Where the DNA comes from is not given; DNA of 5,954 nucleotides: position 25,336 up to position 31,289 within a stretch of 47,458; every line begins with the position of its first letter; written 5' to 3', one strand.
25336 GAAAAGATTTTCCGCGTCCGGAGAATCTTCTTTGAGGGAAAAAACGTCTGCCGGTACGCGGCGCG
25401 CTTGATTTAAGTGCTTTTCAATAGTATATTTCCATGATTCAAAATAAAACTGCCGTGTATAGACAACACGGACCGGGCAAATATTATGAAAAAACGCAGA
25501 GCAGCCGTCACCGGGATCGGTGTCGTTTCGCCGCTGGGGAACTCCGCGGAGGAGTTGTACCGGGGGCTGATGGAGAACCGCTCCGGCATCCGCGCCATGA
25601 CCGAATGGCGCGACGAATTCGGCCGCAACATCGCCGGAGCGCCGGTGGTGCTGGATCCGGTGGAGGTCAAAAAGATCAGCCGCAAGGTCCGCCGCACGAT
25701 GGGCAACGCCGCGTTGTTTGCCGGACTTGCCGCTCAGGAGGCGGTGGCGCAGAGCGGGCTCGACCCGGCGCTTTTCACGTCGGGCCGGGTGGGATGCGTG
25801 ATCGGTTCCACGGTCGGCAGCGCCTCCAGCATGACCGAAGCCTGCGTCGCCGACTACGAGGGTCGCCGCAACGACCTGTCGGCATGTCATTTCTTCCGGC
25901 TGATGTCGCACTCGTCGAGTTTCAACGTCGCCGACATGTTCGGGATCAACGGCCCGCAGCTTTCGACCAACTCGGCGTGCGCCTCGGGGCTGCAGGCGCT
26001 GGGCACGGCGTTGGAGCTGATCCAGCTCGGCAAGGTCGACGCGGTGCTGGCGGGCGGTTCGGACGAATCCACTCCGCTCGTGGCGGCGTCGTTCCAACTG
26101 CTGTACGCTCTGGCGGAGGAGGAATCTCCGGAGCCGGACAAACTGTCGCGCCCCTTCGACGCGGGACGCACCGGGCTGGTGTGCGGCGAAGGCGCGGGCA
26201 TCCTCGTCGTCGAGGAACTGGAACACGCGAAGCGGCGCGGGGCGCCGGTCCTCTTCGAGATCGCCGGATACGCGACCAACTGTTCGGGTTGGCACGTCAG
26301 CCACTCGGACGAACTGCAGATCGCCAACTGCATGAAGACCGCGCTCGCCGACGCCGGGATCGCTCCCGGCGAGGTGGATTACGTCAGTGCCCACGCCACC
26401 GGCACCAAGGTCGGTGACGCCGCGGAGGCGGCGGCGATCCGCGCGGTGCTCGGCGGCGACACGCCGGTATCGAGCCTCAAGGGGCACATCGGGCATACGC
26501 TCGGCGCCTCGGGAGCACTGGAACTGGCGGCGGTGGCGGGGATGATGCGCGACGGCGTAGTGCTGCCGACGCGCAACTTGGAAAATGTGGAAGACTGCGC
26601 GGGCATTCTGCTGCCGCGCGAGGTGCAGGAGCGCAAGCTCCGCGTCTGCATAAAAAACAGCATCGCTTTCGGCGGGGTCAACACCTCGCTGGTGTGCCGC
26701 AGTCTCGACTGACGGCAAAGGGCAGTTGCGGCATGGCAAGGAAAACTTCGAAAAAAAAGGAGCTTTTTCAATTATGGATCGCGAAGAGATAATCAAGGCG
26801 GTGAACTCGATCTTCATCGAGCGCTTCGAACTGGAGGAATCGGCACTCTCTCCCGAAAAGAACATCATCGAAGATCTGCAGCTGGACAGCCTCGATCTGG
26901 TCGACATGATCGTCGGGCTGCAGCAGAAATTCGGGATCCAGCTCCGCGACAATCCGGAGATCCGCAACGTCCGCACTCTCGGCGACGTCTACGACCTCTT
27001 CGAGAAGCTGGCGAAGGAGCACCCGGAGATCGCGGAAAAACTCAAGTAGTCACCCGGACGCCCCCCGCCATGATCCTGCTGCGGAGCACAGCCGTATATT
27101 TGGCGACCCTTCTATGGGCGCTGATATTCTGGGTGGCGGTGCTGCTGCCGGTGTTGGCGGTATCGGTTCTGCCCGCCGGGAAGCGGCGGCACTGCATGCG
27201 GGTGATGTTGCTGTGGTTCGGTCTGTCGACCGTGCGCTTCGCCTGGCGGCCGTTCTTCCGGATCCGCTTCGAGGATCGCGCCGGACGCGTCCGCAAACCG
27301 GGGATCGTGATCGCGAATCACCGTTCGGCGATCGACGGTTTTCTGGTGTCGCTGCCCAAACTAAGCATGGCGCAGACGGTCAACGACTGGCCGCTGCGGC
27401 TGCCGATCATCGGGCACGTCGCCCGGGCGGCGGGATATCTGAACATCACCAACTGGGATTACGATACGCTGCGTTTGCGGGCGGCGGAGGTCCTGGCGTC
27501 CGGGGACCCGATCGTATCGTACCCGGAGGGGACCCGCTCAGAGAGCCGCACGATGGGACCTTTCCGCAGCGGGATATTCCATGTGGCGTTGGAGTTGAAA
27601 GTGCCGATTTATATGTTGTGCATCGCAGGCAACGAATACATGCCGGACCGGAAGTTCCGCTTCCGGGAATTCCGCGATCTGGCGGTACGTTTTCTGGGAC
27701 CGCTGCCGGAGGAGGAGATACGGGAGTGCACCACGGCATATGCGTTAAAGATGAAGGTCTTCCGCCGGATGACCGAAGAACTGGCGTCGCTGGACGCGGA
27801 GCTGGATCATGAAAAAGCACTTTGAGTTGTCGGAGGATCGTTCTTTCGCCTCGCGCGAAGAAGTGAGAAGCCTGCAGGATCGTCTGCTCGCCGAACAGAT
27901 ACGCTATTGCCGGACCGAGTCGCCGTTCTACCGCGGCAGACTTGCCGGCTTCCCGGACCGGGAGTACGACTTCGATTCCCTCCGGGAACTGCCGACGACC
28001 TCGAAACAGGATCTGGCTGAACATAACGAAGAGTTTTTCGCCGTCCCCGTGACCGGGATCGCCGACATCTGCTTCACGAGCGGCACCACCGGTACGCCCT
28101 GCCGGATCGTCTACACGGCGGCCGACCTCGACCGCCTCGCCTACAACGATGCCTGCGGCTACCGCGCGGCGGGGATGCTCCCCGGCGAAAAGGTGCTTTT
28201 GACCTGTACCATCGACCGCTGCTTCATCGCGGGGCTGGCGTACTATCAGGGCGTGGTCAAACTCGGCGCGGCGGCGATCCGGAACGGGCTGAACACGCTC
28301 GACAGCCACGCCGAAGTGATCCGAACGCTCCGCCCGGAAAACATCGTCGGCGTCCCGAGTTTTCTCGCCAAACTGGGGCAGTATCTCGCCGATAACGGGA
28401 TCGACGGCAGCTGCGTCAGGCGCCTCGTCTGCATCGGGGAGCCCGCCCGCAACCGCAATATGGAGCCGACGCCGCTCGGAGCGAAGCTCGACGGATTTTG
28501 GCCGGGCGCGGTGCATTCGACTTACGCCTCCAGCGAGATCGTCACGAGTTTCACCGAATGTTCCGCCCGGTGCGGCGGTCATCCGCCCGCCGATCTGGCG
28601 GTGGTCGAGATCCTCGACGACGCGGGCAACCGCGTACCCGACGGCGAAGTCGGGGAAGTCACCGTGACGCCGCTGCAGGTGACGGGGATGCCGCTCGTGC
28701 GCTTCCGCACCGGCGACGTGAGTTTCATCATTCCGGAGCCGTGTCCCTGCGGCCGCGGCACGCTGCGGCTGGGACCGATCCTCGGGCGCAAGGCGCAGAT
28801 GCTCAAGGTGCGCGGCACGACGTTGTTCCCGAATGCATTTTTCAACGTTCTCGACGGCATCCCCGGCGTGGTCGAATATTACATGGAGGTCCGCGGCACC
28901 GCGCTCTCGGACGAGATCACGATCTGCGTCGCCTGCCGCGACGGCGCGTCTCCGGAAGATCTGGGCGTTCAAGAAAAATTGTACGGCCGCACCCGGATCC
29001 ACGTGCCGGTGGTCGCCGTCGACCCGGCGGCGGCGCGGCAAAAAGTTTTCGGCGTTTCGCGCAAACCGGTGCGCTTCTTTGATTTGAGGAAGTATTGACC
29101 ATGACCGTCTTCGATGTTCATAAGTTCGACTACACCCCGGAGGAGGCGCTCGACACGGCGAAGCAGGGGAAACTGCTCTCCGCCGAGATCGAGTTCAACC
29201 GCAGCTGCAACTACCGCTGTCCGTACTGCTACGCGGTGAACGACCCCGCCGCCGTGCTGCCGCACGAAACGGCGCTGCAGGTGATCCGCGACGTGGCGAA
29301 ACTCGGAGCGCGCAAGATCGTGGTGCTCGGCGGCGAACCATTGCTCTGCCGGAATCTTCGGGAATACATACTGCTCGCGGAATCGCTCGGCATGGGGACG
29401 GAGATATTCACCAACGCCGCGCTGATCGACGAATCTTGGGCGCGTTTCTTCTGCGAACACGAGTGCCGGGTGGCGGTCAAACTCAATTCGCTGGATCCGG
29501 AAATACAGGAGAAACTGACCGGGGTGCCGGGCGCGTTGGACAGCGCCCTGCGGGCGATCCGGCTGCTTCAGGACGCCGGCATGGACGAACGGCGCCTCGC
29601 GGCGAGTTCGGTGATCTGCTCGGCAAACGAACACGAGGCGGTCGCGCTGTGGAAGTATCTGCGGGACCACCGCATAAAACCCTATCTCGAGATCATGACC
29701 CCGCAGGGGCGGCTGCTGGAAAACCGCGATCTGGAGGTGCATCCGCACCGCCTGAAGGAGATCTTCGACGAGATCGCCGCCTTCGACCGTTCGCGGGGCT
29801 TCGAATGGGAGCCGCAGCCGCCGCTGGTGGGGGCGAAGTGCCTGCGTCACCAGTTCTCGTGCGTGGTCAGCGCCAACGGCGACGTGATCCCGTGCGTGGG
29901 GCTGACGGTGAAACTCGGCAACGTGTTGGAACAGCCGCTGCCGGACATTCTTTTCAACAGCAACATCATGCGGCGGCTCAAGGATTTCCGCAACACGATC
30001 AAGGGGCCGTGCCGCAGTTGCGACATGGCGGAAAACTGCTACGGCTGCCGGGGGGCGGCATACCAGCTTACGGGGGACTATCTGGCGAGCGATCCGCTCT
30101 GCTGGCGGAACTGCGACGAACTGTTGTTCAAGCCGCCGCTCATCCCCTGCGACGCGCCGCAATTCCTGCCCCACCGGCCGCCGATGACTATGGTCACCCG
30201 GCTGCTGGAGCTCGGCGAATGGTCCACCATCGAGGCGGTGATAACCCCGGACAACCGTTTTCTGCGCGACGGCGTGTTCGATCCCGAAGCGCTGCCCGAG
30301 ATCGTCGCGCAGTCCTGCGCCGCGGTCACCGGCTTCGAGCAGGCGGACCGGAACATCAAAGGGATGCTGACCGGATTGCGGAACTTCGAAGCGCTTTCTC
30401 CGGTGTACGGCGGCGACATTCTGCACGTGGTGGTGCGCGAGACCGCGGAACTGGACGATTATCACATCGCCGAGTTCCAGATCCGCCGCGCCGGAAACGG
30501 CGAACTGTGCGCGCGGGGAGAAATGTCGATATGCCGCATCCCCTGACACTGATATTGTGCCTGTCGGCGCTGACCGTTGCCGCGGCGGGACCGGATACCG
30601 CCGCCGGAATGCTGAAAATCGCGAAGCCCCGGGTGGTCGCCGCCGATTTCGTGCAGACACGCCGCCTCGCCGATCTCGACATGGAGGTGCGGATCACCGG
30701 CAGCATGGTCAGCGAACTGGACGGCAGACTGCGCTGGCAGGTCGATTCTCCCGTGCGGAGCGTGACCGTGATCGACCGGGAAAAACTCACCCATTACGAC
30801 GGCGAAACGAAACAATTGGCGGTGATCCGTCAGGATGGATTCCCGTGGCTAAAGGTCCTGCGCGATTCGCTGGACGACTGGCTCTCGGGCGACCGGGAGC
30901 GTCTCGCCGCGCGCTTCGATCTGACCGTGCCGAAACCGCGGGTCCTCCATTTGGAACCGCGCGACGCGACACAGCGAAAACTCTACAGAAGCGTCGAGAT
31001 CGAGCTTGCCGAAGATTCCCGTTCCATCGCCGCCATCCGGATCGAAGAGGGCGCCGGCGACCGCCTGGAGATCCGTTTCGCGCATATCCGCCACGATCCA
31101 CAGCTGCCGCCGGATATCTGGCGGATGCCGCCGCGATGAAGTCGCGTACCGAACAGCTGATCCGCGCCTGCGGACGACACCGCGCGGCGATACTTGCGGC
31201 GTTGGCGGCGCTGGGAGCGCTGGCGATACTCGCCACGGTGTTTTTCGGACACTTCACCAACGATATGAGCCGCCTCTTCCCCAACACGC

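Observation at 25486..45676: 20-kb aryl-polyene-type (type II FAS/PKS + lipid anchoring + envelope export) cluster with non-canonical gene content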

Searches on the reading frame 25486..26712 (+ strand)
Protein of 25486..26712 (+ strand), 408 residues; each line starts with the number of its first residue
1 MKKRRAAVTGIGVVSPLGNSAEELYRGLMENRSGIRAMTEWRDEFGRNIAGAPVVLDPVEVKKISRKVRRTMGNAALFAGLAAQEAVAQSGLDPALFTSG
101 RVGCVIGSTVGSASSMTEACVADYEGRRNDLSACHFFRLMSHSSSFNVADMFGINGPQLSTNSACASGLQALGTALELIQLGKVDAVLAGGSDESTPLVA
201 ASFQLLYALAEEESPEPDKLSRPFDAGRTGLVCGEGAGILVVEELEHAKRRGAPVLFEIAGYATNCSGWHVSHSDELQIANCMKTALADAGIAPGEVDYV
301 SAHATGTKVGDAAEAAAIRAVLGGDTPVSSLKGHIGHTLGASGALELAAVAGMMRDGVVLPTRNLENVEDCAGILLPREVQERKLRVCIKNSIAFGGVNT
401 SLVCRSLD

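Call 7: search_protein_families(library=pfam, proteins=[window:25486-26712:+], max_evalue=0.01)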
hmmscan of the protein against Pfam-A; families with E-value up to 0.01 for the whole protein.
window:25486-26712:+ (408 aa): 4 families
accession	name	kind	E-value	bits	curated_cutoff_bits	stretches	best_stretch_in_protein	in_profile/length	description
PF00109.32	ketoacyl-synt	-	2.5e-36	126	20.8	1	4-248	2-252/252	Beta-ketoacyl synthase, N-terminal domain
PF02801.28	Ketoacyl-synt_C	-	6e-31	107.4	20.8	1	257-366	2-119/119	Beta-ketoacyl synthase, C-terminal domain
PF00108.29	Thiolase_N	-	7e-07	29.3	26.4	1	157-193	77-113/260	Thiolase, N-terminal domain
PF08545.16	ACP_syn_III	-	0.001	19.4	24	0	162-196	4-38/80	3-Oxoacyl-[acyl-carrier-protein (ACP)] synthase III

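Call 9: search_protein_families(library=ncbifam, proteins=[window:25486-26712:+], max_evalue=0.01)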
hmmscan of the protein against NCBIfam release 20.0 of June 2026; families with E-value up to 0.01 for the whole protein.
window:25486-26712:+ (408 aa): 35 families (the best 25 are shown)
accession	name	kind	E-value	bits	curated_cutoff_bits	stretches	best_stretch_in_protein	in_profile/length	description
NF006587.0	PRK09116.1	equivalog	3.3e-102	342.3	470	1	4-405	2-405/408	beta-ketoacyl-ACP synthase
TIGR03150.1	fabF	equivalog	5.7e-97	325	493.75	1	4-404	1-406/407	beta-ketoacyl-ACP synthase II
NF005589.0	PRK07314.1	subfamily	3e-93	312.8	387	1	1-406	1-411/413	beta-ketoacyl-ACP synthase II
NF004970.0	PRK06333.1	subfamily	6e-87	292.2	525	1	1-405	1-420/424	beta-ketoacyl-ACP synthase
NF005935.0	PRK07967.1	equivalog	3.4e-81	273.2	630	1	4-407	2-404/406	beta-ketoacyl-ACP synthase I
NF006274.0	PRK08439.1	equivalog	1.4e-64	218.3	621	1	4-405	2-404/406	beta-ketoacyl-ACP synthase II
NF006434.0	PRK08722.1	equivalog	1.7e-64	218.2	759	1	1-405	1-412/414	beta-ketoacyl-ACP synthase II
NF005490.0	PRK07103.1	equivalog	2.5e-64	217.9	445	1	3-405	3-411/414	polyketide beta-ketoacyl:acyl carrier protein synthase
NF005076.0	PRK06501.1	equivalog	5.5e-58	196.8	629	1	7-404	14-420/425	beta-ketoacyl-ACP synthase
NF004618.0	PRK05952.1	equivalog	9.1e-58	196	455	1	7-404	5-380/384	beta-ketoacyl-ACP synthase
NF005916.1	PRK07910.1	equivalog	1.9e-57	195.1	560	1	7-403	15-414/418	KasA/KasB family beta-ketoacyl-ACP synthase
NF006618.0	PRK09185.1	subfamily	4e-57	194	407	1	6-404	5-390/394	beta-ketoacyl-ACP synthase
NF058662.1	cispenta_AmcF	equivalog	1.4e-45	155.9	325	1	7-404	3-367/369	cispentacin biosynthesis acyltransferase subunit AmcF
NF045894.1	PKS_plus_SDR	equivalog_domain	3.9e-32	110.9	1740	1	83-362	98-373/1515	type I polyketide synthase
NF040607.1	mycolic_Pks13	equivalog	2.2e-28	98.3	2100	1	129-364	232-474/1680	polyketide synthase Pks13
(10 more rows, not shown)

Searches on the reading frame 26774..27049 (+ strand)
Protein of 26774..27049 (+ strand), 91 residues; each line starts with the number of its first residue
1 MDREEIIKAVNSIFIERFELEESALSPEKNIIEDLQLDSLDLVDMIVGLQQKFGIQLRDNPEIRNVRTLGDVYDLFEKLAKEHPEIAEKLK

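Call 7: search_protein_families(library=pfam, proteins=[window:26774-27049:+], max_evalue=0.01)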
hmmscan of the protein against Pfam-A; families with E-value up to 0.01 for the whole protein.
window:26774-27049:+ (91 aa): 1 family
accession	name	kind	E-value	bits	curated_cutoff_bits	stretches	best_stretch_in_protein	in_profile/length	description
PF00550.31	PP-binding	-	6.1e-07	30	20.8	1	12-74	5-65/67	Phosphopantetheine attachment site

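Call 9: search_protein_families(library=ncbifam, proteins=[window:26774-27049:+], max_evalue=0.01)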
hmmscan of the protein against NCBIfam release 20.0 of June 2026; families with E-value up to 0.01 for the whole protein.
window:26774-27049:+ (91 aa): 16 families
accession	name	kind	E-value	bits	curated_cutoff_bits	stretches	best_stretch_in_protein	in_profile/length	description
NF003757.0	PRK05350.1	equivalog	8.3e-19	67.5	65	1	1-82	2-82/83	acyl carrier protein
NF002148.0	PRK00982.1-2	subfamily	5.9e-16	58.1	71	1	3-78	2-76/79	acyl carrier protein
NF040636.1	AcpM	exception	6.6e-15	54.9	146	1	3-90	3-89/93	meromycolate extension acyl carrier protein AcpM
NF002150.0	PRK00982.1-4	subfamily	7.2e-15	55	66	1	1-78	1-77/80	acyl carrier protein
NF002147.0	PRK00982.1-1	equivalog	6.1e-14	51.6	84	1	2-81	4-82/83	acyl carrier protein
TIGR00517.1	acyl_carrier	equivalog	2.6e-13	49.6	70.45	1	4-77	2-74/77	acyl carrier protein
NF006031.0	PRK08172.1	equivalog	2.2e-10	41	76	1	11-76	10-74/82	acyl carrier protein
NF002151.0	PRK00982.1-5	equivalog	2.5e-10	40.3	92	1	5-78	3-75/78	acyl carrier protein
NF002149.0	PRK00982.1-3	equivalog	2.3e-08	33.8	106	1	5-67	3-64/78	acyl carrier protein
NF005079.0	PRK06508.1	equivalog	4.4e-08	33.4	83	1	8-58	6-56/93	acyl carrier protein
NF009104.0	PRK12449.1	equivalog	1.1e-07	31.6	70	1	1-76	1-75/80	acyl carrier protein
NF005798.0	PRK07639.1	equivalog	1.6e-06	28.4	100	1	1-82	1-84/91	petrobactin biosynthesis protein AsbD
NF058660.1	cispen_ACP_AmcB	equivalog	1.4e-05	25.2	80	1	10-80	6-79/80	cispentacin biosynthesis acyl carrier protein AmcB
NF004533.0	PRK05883.1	equivalog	8.6e-05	22.3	72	1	5-72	23-89/100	acyl carrier protein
NF006617.0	PRK09184.1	subfamily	0.00022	21.2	70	1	5-63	13-76/96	phosphopantetheine-binding protein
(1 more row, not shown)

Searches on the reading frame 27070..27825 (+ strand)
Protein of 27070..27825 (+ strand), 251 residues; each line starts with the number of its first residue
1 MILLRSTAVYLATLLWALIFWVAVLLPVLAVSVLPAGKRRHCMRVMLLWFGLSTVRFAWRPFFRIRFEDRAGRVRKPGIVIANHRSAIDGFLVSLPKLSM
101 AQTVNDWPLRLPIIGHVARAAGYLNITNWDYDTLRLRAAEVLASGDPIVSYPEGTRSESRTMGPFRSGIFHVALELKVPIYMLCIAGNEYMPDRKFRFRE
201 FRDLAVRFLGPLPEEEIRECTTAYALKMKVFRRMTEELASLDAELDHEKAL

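Call 7: search_protein_families(library=pfam, proteins=[window:27070-27825:+], max_evalue=0.01)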
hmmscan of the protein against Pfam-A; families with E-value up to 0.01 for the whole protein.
window:27070-27825:+ (251 aa): 1 family
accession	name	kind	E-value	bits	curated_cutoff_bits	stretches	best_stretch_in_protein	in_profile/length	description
PF01553.26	Acyltransferase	-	1.3e-17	64.2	23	1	74-184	12-130/132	Acyltransferase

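Call 9: search_protein_families(library=ncbifam, proteins=[window:27070-27825:+], max_evalue=0.01)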
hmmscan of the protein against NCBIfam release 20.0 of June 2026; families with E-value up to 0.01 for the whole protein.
window:27070-27825:+ (251 aa): 6 families
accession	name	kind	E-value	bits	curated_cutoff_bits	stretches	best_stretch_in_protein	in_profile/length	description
TIGR00530.1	AGP_acyltrn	subfamily_domain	3.2e-12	46.3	102.95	1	75-185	15-129/130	1-acylglycerol-3-phosphate O-acyltransferase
NF052552.1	LyOrLpactfOlsARHOCB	equivalog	3.2e-08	32.9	300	1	61-173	71-184/271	lyso-ornithine lipid O-acyltransferase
NF011593.0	PRK15018.1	equivalog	1.1e-06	28.6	501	1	79-187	68-181/245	1-acylglycerol-3-phosphate O-acyltransferase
NF052553.1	LyOrLpactfOlsABRUA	equivalog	7.4e-06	25.3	300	1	11-173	7-164/263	lyso-ornithine lipid O-acyltransferase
NF006386.0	PRK08633.1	equivalog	0.00018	19.4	1221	1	58-187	422-556/1147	acyl-[ACP]--phospholipid O-acyltransferase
NF010621.0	PRK14014.1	domain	0.0034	16.5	186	1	3-92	12-103/301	acetyltransferase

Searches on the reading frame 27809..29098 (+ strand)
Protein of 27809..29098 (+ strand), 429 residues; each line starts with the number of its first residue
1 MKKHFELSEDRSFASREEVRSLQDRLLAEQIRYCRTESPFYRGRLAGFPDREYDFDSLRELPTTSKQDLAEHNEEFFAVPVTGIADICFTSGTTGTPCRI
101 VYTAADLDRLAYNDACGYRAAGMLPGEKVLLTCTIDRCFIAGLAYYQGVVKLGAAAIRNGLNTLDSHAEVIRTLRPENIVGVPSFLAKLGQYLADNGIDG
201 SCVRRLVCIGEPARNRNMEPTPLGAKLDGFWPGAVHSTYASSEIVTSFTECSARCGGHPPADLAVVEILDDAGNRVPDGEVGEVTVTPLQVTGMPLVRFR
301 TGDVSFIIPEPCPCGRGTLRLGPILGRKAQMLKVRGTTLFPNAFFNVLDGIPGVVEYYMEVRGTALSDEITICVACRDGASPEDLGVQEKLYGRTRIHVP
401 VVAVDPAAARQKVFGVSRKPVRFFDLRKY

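Call 7: search_protein_families(library=pfam, proteins=[window:27809-29098:+], max_evalue=0.01)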
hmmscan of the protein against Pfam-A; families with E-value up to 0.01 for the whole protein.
window:27809-29098:+ (429 aa): 1 family
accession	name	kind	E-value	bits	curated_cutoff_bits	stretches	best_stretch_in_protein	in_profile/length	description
PF00501.34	AMP-binding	-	7.8e-16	58.3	29.9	1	78-287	158-375/384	AMP-binding enzyme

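Call 9: search_protein_families(library=ncbifam, proteins=[window:27809-29098:+], max_evalue=0.01)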
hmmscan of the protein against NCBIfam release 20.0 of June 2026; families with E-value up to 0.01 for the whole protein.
window:27809-29098:+ (429 aa): 21 families
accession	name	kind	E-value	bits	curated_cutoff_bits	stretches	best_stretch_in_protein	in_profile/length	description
NF053551.1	FlxY_rubin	equivalog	3.3e-117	391.8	520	1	13-427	3-424/424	flexirubin biosynthesis putative acyl-CoA ligase FlxY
NF045666.1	DVU1553_fam_AMP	equivalog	4.1e-49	167.4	300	1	11-327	15-330/331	DVU_1553 family AMP-dependent CoA ligase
NF041878.1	paak_haloarch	equivalog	1e-42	146.2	700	1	10-393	4-391/427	phenylacetate--CoA ligase PaaK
TIGR02155.1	PA_CoA_ligase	equivalog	1.3e-37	129.3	646.3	1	14-386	3-376/422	phenylacetate--CoA ligase PaaK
TIGR03335.1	F390_ftsA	equivalog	6.3e-22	77.9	458.7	1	15-336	10-337/445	coenzyme F390 synthetase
NF041217.1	BagE_FevW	exception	1.6e-13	50.4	800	1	16-337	10-320/424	bagremycin/ferroverdin synthetase BagE/FevW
TIGR02304.1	aden_form_hyp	equivalog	5.9e-07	28.8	251.9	1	161-334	173-332/430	F390 synthetase-related protein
NF009071.0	PRK12406.1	subfamily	1.3e-06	27.2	701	1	76-287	147-357/510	acyl-CoA synthetase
NF004837.0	PRK06187.1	subfamily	1.8e-06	26.5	476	1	73-287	161-378/531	long-chain-fatty-acid--CoA ligase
TIGR01733.1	AA-adenyl-dom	subfamily_domain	3.9e-06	25.9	317.4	1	64-287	105-325/409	amino acid adenylation domain-containing protein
NF006754.0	PRK09274.1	equivalog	2.2e-05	22.8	478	0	61-107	154-200/555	fatty acid CoA ligase family protein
TIGR03208.1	cyc_hxne_CoA_lg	equivalog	2.3e-05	23.3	792.3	1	83-287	196-396/538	cyclohexanecarboxylate-CoA ligase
NF005307.0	PRK06839.1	equivalog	0.00027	19.7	748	0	56-106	130-173/496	o-succinylbenzoate--CoA ligase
NF004838.1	PRK06188.1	equivalog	0.00038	18.9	875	1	83-291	173-377/524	fatty-acid--CoA ligase FadD8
NF004229.0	PRK05677.1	subfamily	0.0006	18.4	879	1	261-374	384-502/563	long-chain-fatty-acid--CoA ligase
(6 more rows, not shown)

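Call 89: search_solved_structures(query=window:27809-29098:+, max_evalue=0.00001)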
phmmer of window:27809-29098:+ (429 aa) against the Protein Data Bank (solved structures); distinct sequences matched with E-value up to 0.00001: 8.
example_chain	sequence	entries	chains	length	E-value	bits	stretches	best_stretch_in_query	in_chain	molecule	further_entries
4r1l_A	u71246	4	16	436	1.5e-32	116.2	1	9-378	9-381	Phenylacetate-coenzyme A ligase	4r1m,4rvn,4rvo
2y27_A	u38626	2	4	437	1e-31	113.5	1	13-350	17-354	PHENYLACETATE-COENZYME A LIGASE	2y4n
2y4o_A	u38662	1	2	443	1e-30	110.2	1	12-378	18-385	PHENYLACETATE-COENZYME A LIGASE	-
6hdw_A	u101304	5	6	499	1.8e-16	63.3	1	21-372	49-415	2-hydroxyisobutyryl-CoA synthetase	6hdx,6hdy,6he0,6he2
6wuq_A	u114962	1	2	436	3e-15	59.3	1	12-356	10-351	AjiA1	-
9s3l_A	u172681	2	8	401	7.8e-15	57.9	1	35-342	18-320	Phenylacetate-CoA ligase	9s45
6siw_B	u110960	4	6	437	3.1e-12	49.3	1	20-355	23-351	PaaK-like ligase (AMP-dependent synthetase and ligase) | AMP-dependent synthetase and ligase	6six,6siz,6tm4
6siw_A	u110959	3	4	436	3.1e-12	49.3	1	20-355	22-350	PaaK-like ligase (AMP-dependent synthetase and ligase) | AMP-dependent synthetase and ligase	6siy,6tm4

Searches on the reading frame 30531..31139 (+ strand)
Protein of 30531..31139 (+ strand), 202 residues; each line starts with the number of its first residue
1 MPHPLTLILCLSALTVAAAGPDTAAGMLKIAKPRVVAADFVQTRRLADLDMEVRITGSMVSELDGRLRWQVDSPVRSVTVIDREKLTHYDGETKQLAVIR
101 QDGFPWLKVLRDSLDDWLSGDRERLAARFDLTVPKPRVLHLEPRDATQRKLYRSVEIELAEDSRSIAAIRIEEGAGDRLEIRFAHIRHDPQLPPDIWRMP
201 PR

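Call 7: search_protein_families(library=pfam, proteins=[window:30531-31139:+], max_evalue=0.01)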
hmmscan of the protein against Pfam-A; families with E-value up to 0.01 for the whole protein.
window:30531-31139:+ (202 aa): 2 families
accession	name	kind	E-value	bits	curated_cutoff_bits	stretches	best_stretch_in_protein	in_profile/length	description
PF03548.22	LolA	-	4.5e-14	52.9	23.6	1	35-196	5-161/165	Outer membrane lipoprotein carrier protein LolA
PF19574.5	LolA_3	-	1.7e-06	28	23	1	24-157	10-145/192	Outer membrane lipoprotein carrier protein LolA-like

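Call 9: search_protein_families(library=ncbifam, proteins=[window:30531-31139:+], max_evalue=0.01)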
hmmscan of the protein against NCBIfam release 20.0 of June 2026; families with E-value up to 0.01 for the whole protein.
window:30531-31139:+ (202 aa): 3 families
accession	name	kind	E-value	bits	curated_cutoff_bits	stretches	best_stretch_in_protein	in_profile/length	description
TIGR00547.2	lolA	equivalog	3.5e-12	46.2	112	1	8-196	6-188/202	outer membrane lipoprotein periplasmic chaperone LolA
NF053544.1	LolA2_flexi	equivalog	4.9e-10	39.1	125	1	36-192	45-201/208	flexirubin biosynthesis/transport protein LolA2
NF000661.0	PRK00031.1-3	equivalog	0.00075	18.9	255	0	47-98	68-119/225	outer membrane lipoprotein chaperone LolA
